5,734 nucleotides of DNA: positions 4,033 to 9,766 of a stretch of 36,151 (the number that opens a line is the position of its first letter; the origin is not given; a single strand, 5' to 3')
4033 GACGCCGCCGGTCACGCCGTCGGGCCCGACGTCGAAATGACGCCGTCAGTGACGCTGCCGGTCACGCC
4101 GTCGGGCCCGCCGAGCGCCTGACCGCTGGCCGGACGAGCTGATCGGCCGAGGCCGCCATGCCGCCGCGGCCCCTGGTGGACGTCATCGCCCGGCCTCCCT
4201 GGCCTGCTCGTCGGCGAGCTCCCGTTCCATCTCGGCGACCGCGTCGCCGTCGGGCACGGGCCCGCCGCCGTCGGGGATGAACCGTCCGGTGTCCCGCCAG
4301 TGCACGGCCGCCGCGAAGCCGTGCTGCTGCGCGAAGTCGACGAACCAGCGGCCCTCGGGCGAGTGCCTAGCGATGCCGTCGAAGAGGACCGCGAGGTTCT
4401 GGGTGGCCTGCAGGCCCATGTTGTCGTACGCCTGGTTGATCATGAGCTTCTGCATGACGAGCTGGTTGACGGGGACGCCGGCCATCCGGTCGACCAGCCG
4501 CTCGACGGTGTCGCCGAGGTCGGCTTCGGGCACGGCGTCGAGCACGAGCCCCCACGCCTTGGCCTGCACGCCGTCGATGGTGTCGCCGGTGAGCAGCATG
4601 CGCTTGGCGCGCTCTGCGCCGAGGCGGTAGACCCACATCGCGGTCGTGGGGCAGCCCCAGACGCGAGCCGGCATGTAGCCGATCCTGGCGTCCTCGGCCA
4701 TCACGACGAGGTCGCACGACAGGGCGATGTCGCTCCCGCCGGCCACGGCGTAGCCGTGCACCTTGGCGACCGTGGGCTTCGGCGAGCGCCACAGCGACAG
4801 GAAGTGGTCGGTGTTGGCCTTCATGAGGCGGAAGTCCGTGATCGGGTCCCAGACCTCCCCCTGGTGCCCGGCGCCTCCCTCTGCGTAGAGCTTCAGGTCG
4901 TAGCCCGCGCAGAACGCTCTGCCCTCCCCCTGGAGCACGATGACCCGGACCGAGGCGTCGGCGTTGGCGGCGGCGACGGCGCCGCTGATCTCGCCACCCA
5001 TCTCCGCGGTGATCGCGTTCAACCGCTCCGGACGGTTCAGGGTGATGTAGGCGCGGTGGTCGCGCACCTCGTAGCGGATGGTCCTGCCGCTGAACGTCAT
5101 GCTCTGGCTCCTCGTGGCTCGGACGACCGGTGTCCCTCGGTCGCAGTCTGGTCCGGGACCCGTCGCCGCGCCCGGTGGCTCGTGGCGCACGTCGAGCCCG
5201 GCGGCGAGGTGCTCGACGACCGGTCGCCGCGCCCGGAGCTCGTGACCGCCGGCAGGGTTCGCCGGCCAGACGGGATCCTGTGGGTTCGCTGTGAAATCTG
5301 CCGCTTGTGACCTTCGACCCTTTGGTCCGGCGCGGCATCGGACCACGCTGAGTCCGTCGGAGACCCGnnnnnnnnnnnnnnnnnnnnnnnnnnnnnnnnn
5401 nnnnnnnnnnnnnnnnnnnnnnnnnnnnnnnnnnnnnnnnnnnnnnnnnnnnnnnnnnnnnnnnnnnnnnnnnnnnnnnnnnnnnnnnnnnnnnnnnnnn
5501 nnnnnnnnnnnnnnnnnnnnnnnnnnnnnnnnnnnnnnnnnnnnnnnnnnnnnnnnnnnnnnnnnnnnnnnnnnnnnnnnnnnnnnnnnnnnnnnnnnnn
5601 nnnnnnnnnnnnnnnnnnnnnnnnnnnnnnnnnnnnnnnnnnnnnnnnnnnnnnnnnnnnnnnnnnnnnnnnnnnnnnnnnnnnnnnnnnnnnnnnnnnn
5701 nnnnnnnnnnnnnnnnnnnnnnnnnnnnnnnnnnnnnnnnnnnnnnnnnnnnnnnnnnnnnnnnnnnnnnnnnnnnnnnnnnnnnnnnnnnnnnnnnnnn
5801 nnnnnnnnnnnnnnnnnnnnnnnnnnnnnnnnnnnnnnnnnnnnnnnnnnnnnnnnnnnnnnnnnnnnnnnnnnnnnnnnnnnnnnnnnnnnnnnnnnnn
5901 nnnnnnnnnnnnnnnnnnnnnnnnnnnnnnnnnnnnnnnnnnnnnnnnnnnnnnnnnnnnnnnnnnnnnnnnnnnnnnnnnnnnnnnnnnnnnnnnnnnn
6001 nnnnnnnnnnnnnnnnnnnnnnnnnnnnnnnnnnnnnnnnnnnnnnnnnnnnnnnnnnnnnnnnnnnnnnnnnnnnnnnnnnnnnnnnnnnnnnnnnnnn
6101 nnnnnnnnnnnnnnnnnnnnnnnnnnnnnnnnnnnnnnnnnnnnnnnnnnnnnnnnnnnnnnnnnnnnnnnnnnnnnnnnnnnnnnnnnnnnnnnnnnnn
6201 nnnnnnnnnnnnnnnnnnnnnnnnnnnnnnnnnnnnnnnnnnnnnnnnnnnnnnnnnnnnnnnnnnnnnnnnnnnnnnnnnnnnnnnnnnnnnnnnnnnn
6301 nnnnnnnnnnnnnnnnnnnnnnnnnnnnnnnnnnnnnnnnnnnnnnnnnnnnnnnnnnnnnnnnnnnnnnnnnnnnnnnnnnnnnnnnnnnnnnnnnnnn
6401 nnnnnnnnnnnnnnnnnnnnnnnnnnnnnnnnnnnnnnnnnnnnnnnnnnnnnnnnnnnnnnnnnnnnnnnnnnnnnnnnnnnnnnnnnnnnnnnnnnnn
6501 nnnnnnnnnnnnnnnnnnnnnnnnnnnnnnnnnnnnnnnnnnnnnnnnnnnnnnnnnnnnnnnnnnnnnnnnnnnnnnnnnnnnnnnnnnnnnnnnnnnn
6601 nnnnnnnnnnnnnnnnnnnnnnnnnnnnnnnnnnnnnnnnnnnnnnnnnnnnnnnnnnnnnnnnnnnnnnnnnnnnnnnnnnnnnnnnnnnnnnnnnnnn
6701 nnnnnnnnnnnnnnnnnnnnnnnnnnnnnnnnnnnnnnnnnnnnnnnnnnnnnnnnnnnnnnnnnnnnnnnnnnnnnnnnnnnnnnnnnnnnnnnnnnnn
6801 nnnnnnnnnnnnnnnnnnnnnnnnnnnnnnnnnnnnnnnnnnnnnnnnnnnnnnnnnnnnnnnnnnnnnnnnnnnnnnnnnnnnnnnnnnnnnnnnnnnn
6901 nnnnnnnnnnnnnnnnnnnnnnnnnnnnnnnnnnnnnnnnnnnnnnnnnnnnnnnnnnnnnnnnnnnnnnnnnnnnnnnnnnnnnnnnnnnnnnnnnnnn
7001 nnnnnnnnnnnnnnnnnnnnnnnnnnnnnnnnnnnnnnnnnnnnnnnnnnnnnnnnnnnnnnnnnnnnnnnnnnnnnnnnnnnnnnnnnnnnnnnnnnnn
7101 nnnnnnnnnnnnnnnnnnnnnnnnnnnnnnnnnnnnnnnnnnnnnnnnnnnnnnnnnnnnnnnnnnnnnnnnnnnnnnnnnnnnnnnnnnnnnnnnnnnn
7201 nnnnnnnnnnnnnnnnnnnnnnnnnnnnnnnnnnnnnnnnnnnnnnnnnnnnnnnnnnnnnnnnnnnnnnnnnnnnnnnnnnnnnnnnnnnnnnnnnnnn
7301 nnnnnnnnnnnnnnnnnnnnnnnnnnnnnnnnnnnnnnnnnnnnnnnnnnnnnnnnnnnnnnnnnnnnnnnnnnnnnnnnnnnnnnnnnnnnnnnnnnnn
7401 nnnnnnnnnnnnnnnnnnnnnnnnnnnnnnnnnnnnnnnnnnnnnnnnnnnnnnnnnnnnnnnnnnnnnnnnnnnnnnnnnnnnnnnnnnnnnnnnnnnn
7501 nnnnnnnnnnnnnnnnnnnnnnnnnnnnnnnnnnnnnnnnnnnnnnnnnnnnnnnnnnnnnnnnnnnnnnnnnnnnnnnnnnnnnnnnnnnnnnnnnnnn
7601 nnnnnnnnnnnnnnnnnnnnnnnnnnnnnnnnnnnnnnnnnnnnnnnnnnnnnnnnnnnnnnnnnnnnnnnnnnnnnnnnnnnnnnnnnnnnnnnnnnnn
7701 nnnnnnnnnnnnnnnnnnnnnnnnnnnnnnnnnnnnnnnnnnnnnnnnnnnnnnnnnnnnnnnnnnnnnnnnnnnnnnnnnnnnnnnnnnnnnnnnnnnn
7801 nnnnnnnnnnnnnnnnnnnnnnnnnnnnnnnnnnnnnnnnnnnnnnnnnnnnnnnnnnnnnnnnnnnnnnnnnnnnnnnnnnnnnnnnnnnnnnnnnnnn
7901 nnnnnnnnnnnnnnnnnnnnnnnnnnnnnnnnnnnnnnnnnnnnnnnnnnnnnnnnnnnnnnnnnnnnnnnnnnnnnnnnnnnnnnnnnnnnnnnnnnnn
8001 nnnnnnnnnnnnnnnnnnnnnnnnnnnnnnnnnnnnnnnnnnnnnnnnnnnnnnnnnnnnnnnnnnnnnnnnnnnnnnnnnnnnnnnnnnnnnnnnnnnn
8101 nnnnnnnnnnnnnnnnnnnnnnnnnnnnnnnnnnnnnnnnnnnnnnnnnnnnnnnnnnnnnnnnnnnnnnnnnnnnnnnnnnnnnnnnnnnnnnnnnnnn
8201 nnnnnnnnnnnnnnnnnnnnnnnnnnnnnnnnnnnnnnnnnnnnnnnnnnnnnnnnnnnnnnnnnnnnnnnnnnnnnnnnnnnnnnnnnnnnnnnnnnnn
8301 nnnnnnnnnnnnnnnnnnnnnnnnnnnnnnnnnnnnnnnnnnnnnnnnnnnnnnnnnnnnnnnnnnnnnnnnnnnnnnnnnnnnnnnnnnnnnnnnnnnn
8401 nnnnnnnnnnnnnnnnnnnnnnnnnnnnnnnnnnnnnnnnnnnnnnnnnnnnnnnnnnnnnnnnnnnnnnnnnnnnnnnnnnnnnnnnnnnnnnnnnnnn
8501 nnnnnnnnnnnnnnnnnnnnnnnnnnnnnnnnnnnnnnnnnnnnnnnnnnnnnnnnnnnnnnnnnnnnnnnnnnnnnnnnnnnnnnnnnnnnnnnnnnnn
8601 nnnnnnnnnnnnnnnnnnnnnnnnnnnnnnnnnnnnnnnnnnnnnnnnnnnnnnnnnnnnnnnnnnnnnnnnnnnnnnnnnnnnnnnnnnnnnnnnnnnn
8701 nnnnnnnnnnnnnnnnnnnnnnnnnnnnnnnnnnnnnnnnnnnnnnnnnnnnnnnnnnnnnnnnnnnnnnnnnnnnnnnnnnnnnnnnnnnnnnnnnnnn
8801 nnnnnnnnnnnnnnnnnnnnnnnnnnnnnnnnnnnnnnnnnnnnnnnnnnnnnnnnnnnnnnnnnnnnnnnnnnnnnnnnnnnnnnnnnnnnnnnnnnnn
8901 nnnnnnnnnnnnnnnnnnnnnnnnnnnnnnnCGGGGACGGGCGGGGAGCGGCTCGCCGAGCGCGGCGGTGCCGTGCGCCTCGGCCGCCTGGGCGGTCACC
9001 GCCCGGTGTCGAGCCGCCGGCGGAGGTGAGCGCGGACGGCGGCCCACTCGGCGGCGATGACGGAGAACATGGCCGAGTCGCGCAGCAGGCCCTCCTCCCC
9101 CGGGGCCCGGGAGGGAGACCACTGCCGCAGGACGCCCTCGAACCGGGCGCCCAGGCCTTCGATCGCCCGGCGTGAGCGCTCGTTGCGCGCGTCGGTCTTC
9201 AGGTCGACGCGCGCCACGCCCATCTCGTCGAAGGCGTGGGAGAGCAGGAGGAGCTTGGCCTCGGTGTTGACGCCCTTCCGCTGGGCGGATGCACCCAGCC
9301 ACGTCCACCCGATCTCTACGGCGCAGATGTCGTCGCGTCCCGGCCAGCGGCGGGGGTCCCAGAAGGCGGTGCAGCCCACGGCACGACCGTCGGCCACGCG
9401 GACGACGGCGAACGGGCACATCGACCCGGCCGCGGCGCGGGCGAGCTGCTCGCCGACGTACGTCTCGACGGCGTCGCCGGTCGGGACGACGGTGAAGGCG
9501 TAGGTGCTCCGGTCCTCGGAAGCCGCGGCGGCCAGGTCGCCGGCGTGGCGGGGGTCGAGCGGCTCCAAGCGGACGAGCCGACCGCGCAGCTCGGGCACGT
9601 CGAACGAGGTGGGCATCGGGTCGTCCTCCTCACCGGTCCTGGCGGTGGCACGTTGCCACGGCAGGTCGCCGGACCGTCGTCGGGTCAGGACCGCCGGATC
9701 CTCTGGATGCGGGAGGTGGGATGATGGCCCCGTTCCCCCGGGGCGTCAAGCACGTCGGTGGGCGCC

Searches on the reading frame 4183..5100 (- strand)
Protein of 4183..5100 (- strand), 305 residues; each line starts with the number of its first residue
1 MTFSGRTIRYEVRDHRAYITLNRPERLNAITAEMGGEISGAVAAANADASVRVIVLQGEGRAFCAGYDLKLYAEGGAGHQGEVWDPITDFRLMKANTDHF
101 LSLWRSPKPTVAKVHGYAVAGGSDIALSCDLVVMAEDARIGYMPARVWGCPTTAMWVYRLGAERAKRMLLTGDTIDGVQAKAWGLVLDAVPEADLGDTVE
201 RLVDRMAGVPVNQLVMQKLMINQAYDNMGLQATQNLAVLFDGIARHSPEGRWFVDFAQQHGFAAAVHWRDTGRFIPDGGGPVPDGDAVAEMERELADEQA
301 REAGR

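Call 8: search_protein_families(library=pfam, proteins=[window:4183-5100:-], max_evalue=0.001)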
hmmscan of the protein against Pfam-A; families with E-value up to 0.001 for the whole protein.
window:4183-5100:- (305 aa): 2 families
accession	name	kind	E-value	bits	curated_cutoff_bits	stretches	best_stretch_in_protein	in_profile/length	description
PF00378.25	ECH_1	-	1.5e-41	142.8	27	1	17-234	7-218/251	Enoyl-CoA hydratase/isomerase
PF16113.10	ECH_2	-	1.2e-23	84.6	27.2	1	18-207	3-189/335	Enoyl-CoA hydratase/isomerase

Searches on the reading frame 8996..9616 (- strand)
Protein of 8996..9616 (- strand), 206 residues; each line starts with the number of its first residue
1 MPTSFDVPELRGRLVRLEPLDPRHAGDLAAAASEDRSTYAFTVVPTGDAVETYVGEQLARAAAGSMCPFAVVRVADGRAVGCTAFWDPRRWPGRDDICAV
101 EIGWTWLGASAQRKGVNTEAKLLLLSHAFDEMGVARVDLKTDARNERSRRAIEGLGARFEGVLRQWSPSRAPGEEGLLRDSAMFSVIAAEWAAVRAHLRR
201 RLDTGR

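Call 8: search_protein_families(library=pfam, proteins=[window:8996-9616:-], max_evalue=0.001)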
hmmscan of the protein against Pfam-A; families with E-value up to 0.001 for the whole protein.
window:8996-9616:- (206 aa): 2 families
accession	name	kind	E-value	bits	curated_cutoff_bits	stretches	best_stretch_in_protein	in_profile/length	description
PF13302.13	Acetyltransf_3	-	2.1e-20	74.3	25.4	1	16-158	3-138/138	Acetyltransferase (GNAT) domain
PF00583.31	Acetyltransf_1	-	1.5e-05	25.7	20.7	1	69-156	34-115/116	Acetyltransferase (GNAT) family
